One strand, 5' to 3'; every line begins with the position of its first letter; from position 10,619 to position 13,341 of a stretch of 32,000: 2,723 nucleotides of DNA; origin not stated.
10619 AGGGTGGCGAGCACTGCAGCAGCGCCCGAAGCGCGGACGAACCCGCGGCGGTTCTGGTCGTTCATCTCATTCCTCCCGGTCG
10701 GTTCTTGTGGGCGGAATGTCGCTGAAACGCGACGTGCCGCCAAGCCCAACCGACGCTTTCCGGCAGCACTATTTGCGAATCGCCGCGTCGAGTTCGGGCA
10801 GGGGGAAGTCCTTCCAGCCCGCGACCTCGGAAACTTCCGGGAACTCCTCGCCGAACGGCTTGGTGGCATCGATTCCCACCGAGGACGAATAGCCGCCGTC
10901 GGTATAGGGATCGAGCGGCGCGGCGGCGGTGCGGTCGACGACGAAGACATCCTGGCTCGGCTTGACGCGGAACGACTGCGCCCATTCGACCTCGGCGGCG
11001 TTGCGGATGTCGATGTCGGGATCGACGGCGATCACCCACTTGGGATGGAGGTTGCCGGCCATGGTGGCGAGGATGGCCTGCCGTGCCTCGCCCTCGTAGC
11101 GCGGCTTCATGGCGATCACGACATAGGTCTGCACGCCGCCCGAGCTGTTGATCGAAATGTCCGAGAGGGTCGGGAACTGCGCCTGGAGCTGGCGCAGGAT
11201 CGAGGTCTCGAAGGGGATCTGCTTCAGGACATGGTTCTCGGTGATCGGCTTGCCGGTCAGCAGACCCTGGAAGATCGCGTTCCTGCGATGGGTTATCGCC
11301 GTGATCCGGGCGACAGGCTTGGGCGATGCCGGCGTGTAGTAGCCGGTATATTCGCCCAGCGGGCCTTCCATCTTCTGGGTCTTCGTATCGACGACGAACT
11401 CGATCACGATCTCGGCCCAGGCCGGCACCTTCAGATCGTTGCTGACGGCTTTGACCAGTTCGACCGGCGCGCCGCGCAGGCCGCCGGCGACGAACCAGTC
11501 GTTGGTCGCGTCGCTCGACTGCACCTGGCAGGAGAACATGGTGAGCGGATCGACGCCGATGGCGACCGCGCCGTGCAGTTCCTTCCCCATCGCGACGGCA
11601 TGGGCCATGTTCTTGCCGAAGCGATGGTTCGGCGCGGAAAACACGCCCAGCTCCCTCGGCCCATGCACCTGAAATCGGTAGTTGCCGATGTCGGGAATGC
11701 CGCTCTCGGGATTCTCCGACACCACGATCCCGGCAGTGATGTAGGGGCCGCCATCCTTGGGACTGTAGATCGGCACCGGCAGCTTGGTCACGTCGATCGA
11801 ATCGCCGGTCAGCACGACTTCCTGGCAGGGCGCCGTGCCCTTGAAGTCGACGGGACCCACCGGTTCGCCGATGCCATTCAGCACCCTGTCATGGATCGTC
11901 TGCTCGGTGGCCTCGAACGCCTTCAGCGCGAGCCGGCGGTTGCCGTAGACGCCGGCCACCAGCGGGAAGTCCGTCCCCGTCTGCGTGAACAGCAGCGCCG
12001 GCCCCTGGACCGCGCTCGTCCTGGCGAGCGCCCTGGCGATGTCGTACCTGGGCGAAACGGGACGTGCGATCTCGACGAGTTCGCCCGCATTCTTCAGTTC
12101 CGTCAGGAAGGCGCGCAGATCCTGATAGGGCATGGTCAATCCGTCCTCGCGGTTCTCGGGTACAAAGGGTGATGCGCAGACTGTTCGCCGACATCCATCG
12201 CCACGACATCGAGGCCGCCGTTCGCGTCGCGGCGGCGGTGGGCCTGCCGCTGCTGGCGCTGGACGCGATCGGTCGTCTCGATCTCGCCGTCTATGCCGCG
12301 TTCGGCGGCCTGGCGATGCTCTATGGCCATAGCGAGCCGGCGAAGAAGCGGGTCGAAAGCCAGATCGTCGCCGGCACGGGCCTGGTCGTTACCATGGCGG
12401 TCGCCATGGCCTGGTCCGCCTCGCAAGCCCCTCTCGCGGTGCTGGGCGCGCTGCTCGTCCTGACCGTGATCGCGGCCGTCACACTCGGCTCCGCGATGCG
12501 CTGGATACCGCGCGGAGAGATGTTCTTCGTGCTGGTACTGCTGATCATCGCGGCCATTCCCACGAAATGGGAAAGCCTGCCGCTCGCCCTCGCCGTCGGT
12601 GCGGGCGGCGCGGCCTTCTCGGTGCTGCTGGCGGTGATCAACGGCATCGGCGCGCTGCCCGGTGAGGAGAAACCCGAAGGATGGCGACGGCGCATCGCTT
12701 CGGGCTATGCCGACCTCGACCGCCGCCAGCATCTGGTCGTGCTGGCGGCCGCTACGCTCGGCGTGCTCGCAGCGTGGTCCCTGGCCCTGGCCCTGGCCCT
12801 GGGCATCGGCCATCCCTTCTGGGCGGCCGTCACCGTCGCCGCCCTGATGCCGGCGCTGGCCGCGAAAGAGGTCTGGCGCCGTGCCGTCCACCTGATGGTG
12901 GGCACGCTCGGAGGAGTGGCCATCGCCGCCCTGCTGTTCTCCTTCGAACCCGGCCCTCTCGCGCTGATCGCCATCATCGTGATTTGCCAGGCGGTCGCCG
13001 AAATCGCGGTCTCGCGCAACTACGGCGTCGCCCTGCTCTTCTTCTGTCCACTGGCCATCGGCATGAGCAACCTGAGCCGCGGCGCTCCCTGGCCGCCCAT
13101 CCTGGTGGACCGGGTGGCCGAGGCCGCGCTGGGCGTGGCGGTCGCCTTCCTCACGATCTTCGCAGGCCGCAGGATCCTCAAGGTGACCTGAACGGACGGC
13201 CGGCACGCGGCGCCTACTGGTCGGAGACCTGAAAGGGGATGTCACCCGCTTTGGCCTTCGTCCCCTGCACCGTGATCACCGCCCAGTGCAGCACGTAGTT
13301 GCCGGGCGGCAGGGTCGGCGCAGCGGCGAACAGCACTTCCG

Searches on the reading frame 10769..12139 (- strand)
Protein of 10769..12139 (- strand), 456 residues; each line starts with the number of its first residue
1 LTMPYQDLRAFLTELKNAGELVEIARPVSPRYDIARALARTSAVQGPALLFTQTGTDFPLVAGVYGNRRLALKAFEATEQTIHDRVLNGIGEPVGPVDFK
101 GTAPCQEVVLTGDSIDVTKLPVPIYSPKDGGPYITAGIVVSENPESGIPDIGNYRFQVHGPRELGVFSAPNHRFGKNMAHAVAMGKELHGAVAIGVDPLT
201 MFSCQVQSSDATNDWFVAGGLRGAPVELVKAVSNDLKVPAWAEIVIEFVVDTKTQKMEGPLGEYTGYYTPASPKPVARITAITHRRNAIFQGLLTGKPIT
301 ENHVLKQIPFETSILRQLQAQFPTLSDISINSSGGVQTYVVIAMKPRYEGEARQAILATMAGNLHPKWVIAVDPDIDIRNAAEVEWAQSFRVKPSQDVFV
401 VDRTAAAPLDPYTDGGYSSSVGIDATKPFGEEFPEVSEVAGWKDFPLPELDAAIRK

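Call 5: search_protein_families(library=pfam, proteins=[window:10769-12139:-], max_evalue=0.01)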
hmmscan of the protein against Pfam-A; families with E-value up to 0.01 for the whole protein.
window:10769-12139:- (456 aa): 3 families
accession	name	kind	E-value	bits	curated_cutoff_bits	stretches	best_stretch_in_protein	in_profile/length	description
PF01977.22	UbiD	-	2.3e-60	203.8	23.3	1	101-298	6-206/206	3-octaprenyl-4-hydroxybenzoate carboxy-lyase Rift-related domain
PF20696.2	UbiD_C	-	8.9e-25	87.6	24.2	1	307-425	5-127/127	3-octaprenyl-4-hydroxybenzoate carboxy-lyase C-terminal domain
PF20695.2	UbiD_N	-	1.2e-14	54.6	24.3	1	13-86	2-74/78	3-octaprenyl-4-hydroxybenzoate carboxy-lyase N-terminal domain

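Call 6: search_protein_families(library=ncbifam, proteins=[window:10769-12139:-], max_evalue=0.001)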
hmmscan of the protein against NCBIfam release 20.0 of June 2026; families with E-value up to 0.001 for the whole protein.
window:10769-12139:- (456 aa): 7 families
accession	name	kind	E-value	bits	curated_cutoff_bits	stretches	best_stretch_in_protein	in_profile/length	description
TIGR00148.1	TIGR00148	subfamily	1.6e-88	297.3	244.85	1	8-428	1-438/438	UbiD family decarboxylase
NF041204.1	VdcC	exception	3.6e-82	276.2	650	1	5-431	1-441/467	non-oxidative hydroxyarylic acid decarboxylases subunit C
TIGR03701.1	mena_SCO4490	equivalog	2.5e-74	250.6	495.9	1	11-410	2-422/433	menaquinone biosynthesis decarboxylase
NF008175.0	PRK10922.1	equivalog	3.7e-65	220.3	788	2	101-431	126-461/497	4-hydroxy-3-polyprenylbenzoate decarboxylase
TIGR02724.1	phenyl_P_beta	equivalog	4e-53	180.4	468.95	1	7-415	2-425/472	phenylphosphate carboxylase subunit beta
TIGR02723.1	phenyl_P_alpha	equivalog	6.5e-40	137.2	564.6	1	89-413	98-425/485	phenylphosphate carboxylase subunit alpha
NF041219.1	BagN_FevL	exception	8.4e-30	103.7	1000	1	4-320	16-350/502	bagremycin/ferroverdin biosynthesis UbiD family decarboxylase BagN/FevL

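Call 15: search_solved_structures(query=window:10769-12139:-, max_evalue=1e-20)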
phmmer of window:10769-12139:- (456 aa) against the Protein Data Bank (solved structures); distinct sequences matched with E-value up to 1e-20: 38.
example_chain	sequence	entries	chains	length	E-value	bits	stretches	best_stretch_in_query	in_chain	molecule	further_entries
6h6v_A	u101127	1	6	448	3e-71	243.7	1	7-437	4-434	3-polyprenyl-4-hydroxybenzoate decarboxylase and related decarboxylases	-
6h6x_B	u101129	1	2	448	5e-70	239.7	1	7-437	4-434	3-polyprenyl-4-hydroxybenzoate decarboxylase and related decarboxylases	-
2idb_A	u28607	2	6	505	4.6e-62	213.4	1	102-429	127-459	3-octaprenyl-4-hydroxybenzoate carboxy-lyase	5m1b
5m1c_A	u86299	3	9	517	5.1e-62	213.3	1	102-429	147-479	3-octaprenyl-4-hydroxybenzoate carboxy-lyase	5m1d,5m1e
7p9q_A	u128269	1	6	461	3e-52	181.1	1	5-443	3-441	AnInD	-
7ae4_A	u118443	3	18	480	3.6e-50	174.3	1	3-432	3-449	Phenolic acid decarboxylase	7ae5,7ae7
5o3m_A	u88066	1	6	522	1.8e-39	139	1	1-421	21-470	Protocatechuate decarboxylase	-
5ny5_A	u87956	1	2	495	5.6e-38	134.1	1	3-421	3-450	3,4-dihydroxybenzoate decarboxylase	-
5o3n_A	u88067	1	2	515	6.4e-38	133.9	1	3-421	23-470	3,4-dihydroxybenzoate decarboxylase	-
7pda_A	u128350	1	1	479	1.4e-36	129.5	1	40-430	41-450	UbiD family decarboxylase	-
6da6_A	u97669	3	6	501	9.6e-33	116.8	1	6-397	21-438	UbiD-like decarboxylase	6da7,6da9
7nf0_A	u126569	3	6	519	1.4e-32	116.3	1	4-420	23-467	Ferulic acid decarboxylase 1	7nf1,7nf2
6tib_AAA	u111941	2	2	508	2e-32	115.8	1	8-416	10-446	Ferulic acid decarboxylase 1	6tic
6tie_AAA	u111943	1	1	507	2e-32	115.8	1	8-416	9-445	Ferulic acid decarboxylase 1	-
7nf3_A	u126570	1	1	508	2.3e-32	115.6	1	8-416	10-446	Ferulic acid decarboxylase 1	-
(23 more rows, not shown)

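Call 31: search_solved_structures(query=window:10769-12139:-, max_evalue=1e-45, show_alignments=3)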
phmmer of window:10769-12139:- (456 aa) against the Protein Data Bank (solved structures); distinct sequences matched with E-value up to 1e-45: 6.
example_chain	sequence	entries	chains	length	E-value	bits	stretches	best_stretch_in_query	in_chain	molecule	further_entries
6h6v_A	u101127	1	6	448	3e-71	243.7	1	7-437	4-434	3-polyprenyl-4-hydroxybenzoate decarboxylase and related decarboxylases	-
6h6x_B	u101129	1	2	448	5e-70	239.7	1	7-437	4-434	3-polyprenyl-4-hydroxybenzoate decarboxylase and related decarboxylases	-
2idb_A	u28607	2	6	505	4.6e-62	213.4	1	102-429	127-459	3-octaprenyl-4-hydroxybenzoate carboxy-lyase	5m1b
5m1c_A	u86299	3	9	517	5.1e-62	213.3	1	102-429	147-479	3-octaprenyl-4-hydroxybenzoate carboxy-lyase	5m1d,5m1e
7p9q_A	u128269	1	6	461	3e-52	181.1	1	5-443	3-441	AnInD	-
7ae4_A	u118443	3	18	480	3.6e-50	174.3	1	3-432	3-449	Phenolic acid decarboxylase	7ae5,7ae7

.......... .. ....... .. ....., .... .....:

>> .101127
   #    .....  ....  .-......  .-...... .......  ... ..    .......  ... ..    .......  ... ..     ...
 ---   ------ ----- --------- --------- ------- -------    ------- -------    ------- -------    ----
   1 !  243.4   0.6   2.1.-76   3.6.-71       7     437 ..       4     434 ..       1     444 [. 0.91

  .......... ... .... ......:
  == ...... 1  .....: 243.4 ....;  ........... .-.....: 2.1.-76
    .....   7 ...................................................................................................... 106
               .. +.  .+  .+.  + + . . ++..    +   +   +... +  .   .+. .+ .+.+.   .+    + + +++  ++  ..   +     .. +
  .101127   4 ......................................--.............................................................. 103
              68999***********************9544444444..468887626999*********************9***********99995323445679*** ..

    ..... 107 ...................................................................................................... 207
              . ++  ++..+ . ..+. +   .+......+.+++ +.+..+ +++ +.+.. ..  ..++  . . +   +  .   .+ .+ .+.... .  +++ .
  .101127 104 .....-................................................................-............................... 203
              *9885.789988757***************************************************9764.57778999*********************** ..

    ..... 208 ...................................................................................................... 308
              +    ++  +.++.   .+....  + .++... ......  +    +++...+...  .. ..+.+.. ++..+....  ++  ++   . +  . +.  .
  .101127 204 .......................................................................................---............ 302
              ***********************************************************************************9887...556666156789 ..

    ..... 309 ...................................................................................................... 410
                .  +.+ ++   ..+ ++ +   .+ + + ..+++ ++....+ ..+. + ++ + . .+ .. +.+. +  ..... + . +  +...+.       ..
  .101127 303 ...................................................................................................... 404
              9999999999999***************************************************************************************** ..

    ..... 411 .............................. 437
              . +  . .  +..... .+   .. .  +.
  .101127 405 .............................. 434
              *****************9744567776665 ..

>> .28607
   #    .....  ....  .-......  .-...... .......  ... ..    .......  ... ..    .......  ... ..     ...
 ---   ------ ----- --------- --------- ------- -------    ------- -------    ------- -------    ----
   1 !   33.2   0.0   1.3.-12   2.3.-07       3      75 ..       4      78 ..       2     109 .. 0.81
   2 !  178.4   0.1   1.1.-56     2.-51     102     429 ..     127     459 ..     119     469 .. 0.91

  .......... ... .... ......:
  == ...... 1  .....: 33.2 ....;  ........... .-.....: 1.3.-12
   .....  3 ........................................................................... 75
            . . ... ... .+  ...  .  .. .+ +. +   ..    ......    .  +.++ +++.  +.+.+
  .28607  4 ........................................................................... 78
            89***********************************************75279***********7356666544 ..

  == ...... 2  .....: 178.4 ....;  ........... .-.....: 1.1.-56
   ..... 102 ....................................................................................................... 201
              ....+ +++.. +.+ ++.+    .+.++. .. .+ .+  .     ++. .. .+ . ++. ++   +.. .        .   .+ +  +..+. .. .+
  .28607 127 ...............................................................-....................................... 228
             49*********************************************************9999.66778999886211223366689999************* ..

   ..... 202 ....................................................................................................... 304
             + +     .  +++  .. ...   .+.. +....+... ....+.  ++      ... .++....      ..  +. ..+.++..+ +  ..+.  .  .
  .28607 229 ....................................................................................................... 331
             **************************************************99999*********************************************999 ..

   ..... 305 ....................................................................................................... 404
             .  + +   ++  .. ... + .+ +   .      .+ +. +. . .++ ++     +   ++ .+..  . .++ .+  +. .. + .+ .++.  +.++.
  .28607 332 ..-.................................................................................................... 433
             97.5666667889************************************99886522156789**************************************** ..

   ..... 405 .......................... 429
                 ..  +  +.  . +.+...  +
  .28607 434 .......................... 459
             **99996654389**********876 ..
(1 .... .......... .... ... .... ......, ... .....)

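Call 80: find_homologous_proteins(query=window:10769-12139:-, max_evalue=1e-40)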
Query window:10769-12139:- (456 aa): 4349 proteins with E <= 1e-40 among 8000 candidates; the best 120 are listed.
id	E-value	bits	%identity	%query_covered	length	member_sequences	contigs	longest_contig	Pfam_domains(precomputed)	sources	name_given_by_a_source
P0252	1.9e-289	978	94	100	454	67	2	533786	PF20696.3,PF01977.23,PF20695.3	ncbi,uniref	ncbi:UbiD family decarboxylase [Reyranella sp.]|uniref:UbiD family decarboxylase n=1 Tax=Reyranella 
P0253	1.9e-279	945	90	100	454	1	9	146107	PF20696.3,PF01977.23,PF20695.3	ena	-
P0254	6.6e-278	940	90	100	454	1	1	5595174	PF20696.3,PF01977.23,PF20695.3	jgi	jgi:2,5-furandicarboxylate decarboxylase 1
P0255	2.4e-276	935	89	100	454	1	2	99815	PF20696.3,PF01977.23,PF20695.3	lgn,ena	-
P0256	1.4e-270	916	87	100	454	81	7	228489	PF20696.3,PF01977.23,PF20695.3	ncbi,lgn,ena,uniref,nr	ncbi:UbiD family decarboxylase [uncultured Reyranella sp.]|uniref:UbiD family decarboxylase n=1 Tax=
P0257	3.7e-270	914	87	100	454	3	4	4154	PF20696.3,PF01977.23,PF20695.3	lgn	-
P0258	1.0e-268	910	87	100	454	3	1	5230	PF20696.3,PF01977.23,PF20695.3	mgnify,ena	mgnify:FL=1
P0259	9.3e-268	906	87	98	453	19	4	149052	PF20696.3,PF01977.23,PF20695.3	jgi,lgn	-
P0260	3.1e-266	901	88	98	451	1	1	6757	PF20696.3,PF01977.23,PF20695.3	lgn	-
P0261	1.1e-265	899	86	99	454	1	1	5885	PF20696.3,PF01977.23,PF20695.3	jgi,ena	-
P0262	1.4e-265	899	85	100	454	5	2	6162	PF20696.3,PF01977.23,PF20695.3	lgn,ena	-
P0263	4.2e-265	898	86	98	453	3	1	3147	PF20696.3,PF01977.23,PF20695.3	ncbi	-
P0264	2.5e-264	895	87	98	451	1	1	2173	PF20696.3,PF01977.23,PF20695.3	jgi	jgi:4-hydroxy-3-polyprenylbenzoate decarboxylase/2,5-furandicarboxylate decarboxylase 1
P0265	7.7e-264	893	87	98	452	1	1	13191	PF20696.3,PF01977.23,PF20695.3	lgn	-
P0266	1.5e-263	892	86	98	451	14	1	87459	PF20696.3,PF01977.23,PF20695.3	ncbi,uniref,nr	ncbi:UbiD family decarboxylase [Reyranella soli]|uniref:UbiD family decarboxylase n=1 Tax=Reyranella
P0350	2.7e-179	615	60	98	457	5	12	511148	PF20696.3,PF01977.23,PF20695.3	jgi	jgi:4-hydroxy-3-polyprenylbenzoate decarboxylase/2,5-furandicarboxylate decarboxylase 1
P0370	5.8e-177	607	59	98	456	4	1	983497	PF20696.3,PF01977.23,PF20695.3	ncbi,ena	-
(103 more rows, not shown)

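Call 81: find_encoding_contigs(protein=P0350, flank=7000, max_places=2)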
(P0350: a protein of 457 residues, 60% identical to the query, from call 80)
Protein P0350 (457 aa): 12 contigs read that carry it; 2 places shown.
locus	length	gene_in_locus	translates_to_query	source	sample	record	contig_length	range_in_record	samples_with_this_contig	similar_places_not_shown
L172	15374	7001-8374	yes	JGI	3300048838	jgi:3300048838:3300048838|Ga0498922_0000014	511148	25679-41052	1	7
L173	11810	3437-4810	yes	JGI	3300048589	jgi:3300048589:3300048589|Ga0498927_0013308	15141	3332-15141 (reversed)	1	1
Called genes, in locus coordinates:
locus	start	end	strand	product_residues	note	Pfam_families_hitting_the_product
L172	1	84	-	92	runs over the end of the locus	-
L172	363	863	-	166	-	PF01243:PNPOx_N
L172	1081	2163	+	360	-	PF03480:DctP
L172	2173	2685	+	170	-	PF04290:DctQ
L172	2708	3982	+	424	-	PF06808:DctM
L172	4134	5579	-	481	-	PF20695:UbiD_N (faint), PF01977:UbiD, PF20696:UbiD_C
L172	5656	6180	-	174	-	PF01325:Fe_dep_repress (faint), PF22381:Staph_reg_Sar_Rot (weak), PF12802:MarR_2, PF01047:MarR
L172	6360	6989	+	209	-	PF02441:Flavoprotein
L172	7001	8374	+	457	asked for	PF20695:UbiD_N, PF01977:UbiD, PF20696:UbiD_C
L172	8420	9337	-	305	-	-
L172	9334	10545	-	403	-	PF01494:FAD_binding_3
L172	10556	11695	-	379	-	PF03401:TctC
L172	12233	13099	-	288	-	PF13276:HTH_21, PF00665:rve, PF13683:rve_3, PF13333:rve_2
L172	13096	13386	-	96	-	PF01527:HTH_Tnp_1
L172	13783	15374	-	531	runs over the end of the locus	PF00239:Resolvase, PF07508:Recombinase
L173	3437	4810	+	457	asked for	PF20695:UbiD_N, PF01977:UbiD, PF20696:UbiD_C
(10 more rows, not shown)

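Call 82: find_encoding_contigs(protein=P0370, flank=7000, max_places=1)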
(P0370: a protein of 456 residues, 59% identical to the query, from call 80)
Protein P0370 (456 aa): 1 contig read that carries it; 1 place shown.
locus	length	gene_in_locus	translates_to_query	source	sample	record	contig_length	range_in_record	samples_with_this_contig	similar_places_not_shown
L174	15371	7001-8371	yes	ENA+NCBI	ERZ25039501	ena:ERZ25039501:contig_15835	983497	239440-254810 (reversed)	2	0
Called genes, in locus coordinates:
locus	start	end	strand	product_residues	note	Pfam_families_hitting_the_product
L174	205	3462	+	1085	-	PF03707:MHYT, PF00989:PAS, PF08448:PAS_4, PF13188:PAS_8, PF13426:PAS_9, PF00512:HisKA, PF02518:HATPase_c, PF00072:Response_reg, +1 more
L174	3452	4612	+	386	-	PF00072:Response_reg, PF00512:HisKA, PF02518:HATPase_c, PF14501:HATPase_c_5 (weak)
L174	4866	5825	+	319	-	PF00512:HisKA, PF02518:HATPase_c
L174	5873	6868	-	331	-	PF09084:NMT1, PF16868:NMT1_3 (weak)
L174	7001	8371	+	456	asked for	PF20695:UbiD_N (weak), PF01977:UbiD, PF20696:UbiD_C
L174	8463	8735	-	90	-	-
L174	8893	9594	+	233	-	PF13458:Peripla_BP_6, PF13433:Peripla_BP_5 (weak)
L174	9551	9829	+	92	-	PF13458:Peripla_BP_6 (weak)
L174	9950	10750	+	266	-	PF02653:BPD_transp_2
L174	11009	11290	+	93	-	-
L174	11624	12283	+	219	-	PF00005:ABC_tran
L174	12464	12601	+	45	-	PF12399:BCA_ABC_TP_C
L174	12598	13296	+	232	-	PF00005:ABC_tran, PF13304:AAA_21 (faint)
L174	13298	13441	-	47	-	-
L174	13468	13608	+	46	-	-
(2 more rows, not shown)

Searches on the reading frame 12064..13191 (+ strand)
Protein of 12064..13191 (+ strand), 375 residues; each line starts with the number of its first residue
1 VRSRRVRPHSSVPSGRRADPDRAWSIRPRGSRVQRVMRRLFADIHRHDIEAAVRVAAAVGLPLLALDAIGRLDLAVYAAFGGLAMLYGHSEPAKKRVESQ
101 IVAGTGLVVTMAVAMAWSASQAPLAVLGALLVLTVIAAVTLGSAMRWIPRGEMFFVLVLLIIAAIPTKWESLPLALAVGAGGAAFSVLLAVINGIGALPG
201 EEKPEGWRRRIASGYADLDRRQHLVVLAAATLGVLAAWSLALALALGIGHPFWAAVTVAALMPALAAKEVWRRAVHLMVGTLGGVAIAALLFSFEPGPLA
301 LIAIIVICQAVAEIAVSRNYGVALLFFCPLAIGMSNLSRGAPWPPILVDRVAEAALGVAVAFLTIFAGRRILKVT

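Call 5: search_protein_families(library=pfam, proteins=[window:12064-13191:+], max_evalue=0.01)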
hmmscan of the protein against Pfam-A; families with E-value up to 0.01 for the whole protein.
window:12064-13191:+ (375 aa): 1 family
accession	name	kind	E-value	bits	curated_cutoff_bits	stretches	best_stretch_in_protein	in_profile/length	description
PF13515.12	FUSC_2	-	6.9e-21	75.1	25.6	1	240-363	3-125/126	Fusaric acid resistance protein-like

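Call 6: search_protein_families(library=ncbifam, proteins=[window:12064-13191:+], max_evalue=0.001)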
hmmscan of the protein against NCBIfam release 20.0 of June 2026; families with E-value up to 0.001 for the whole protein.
window:12064-13191:+ (375 aa): 0 families
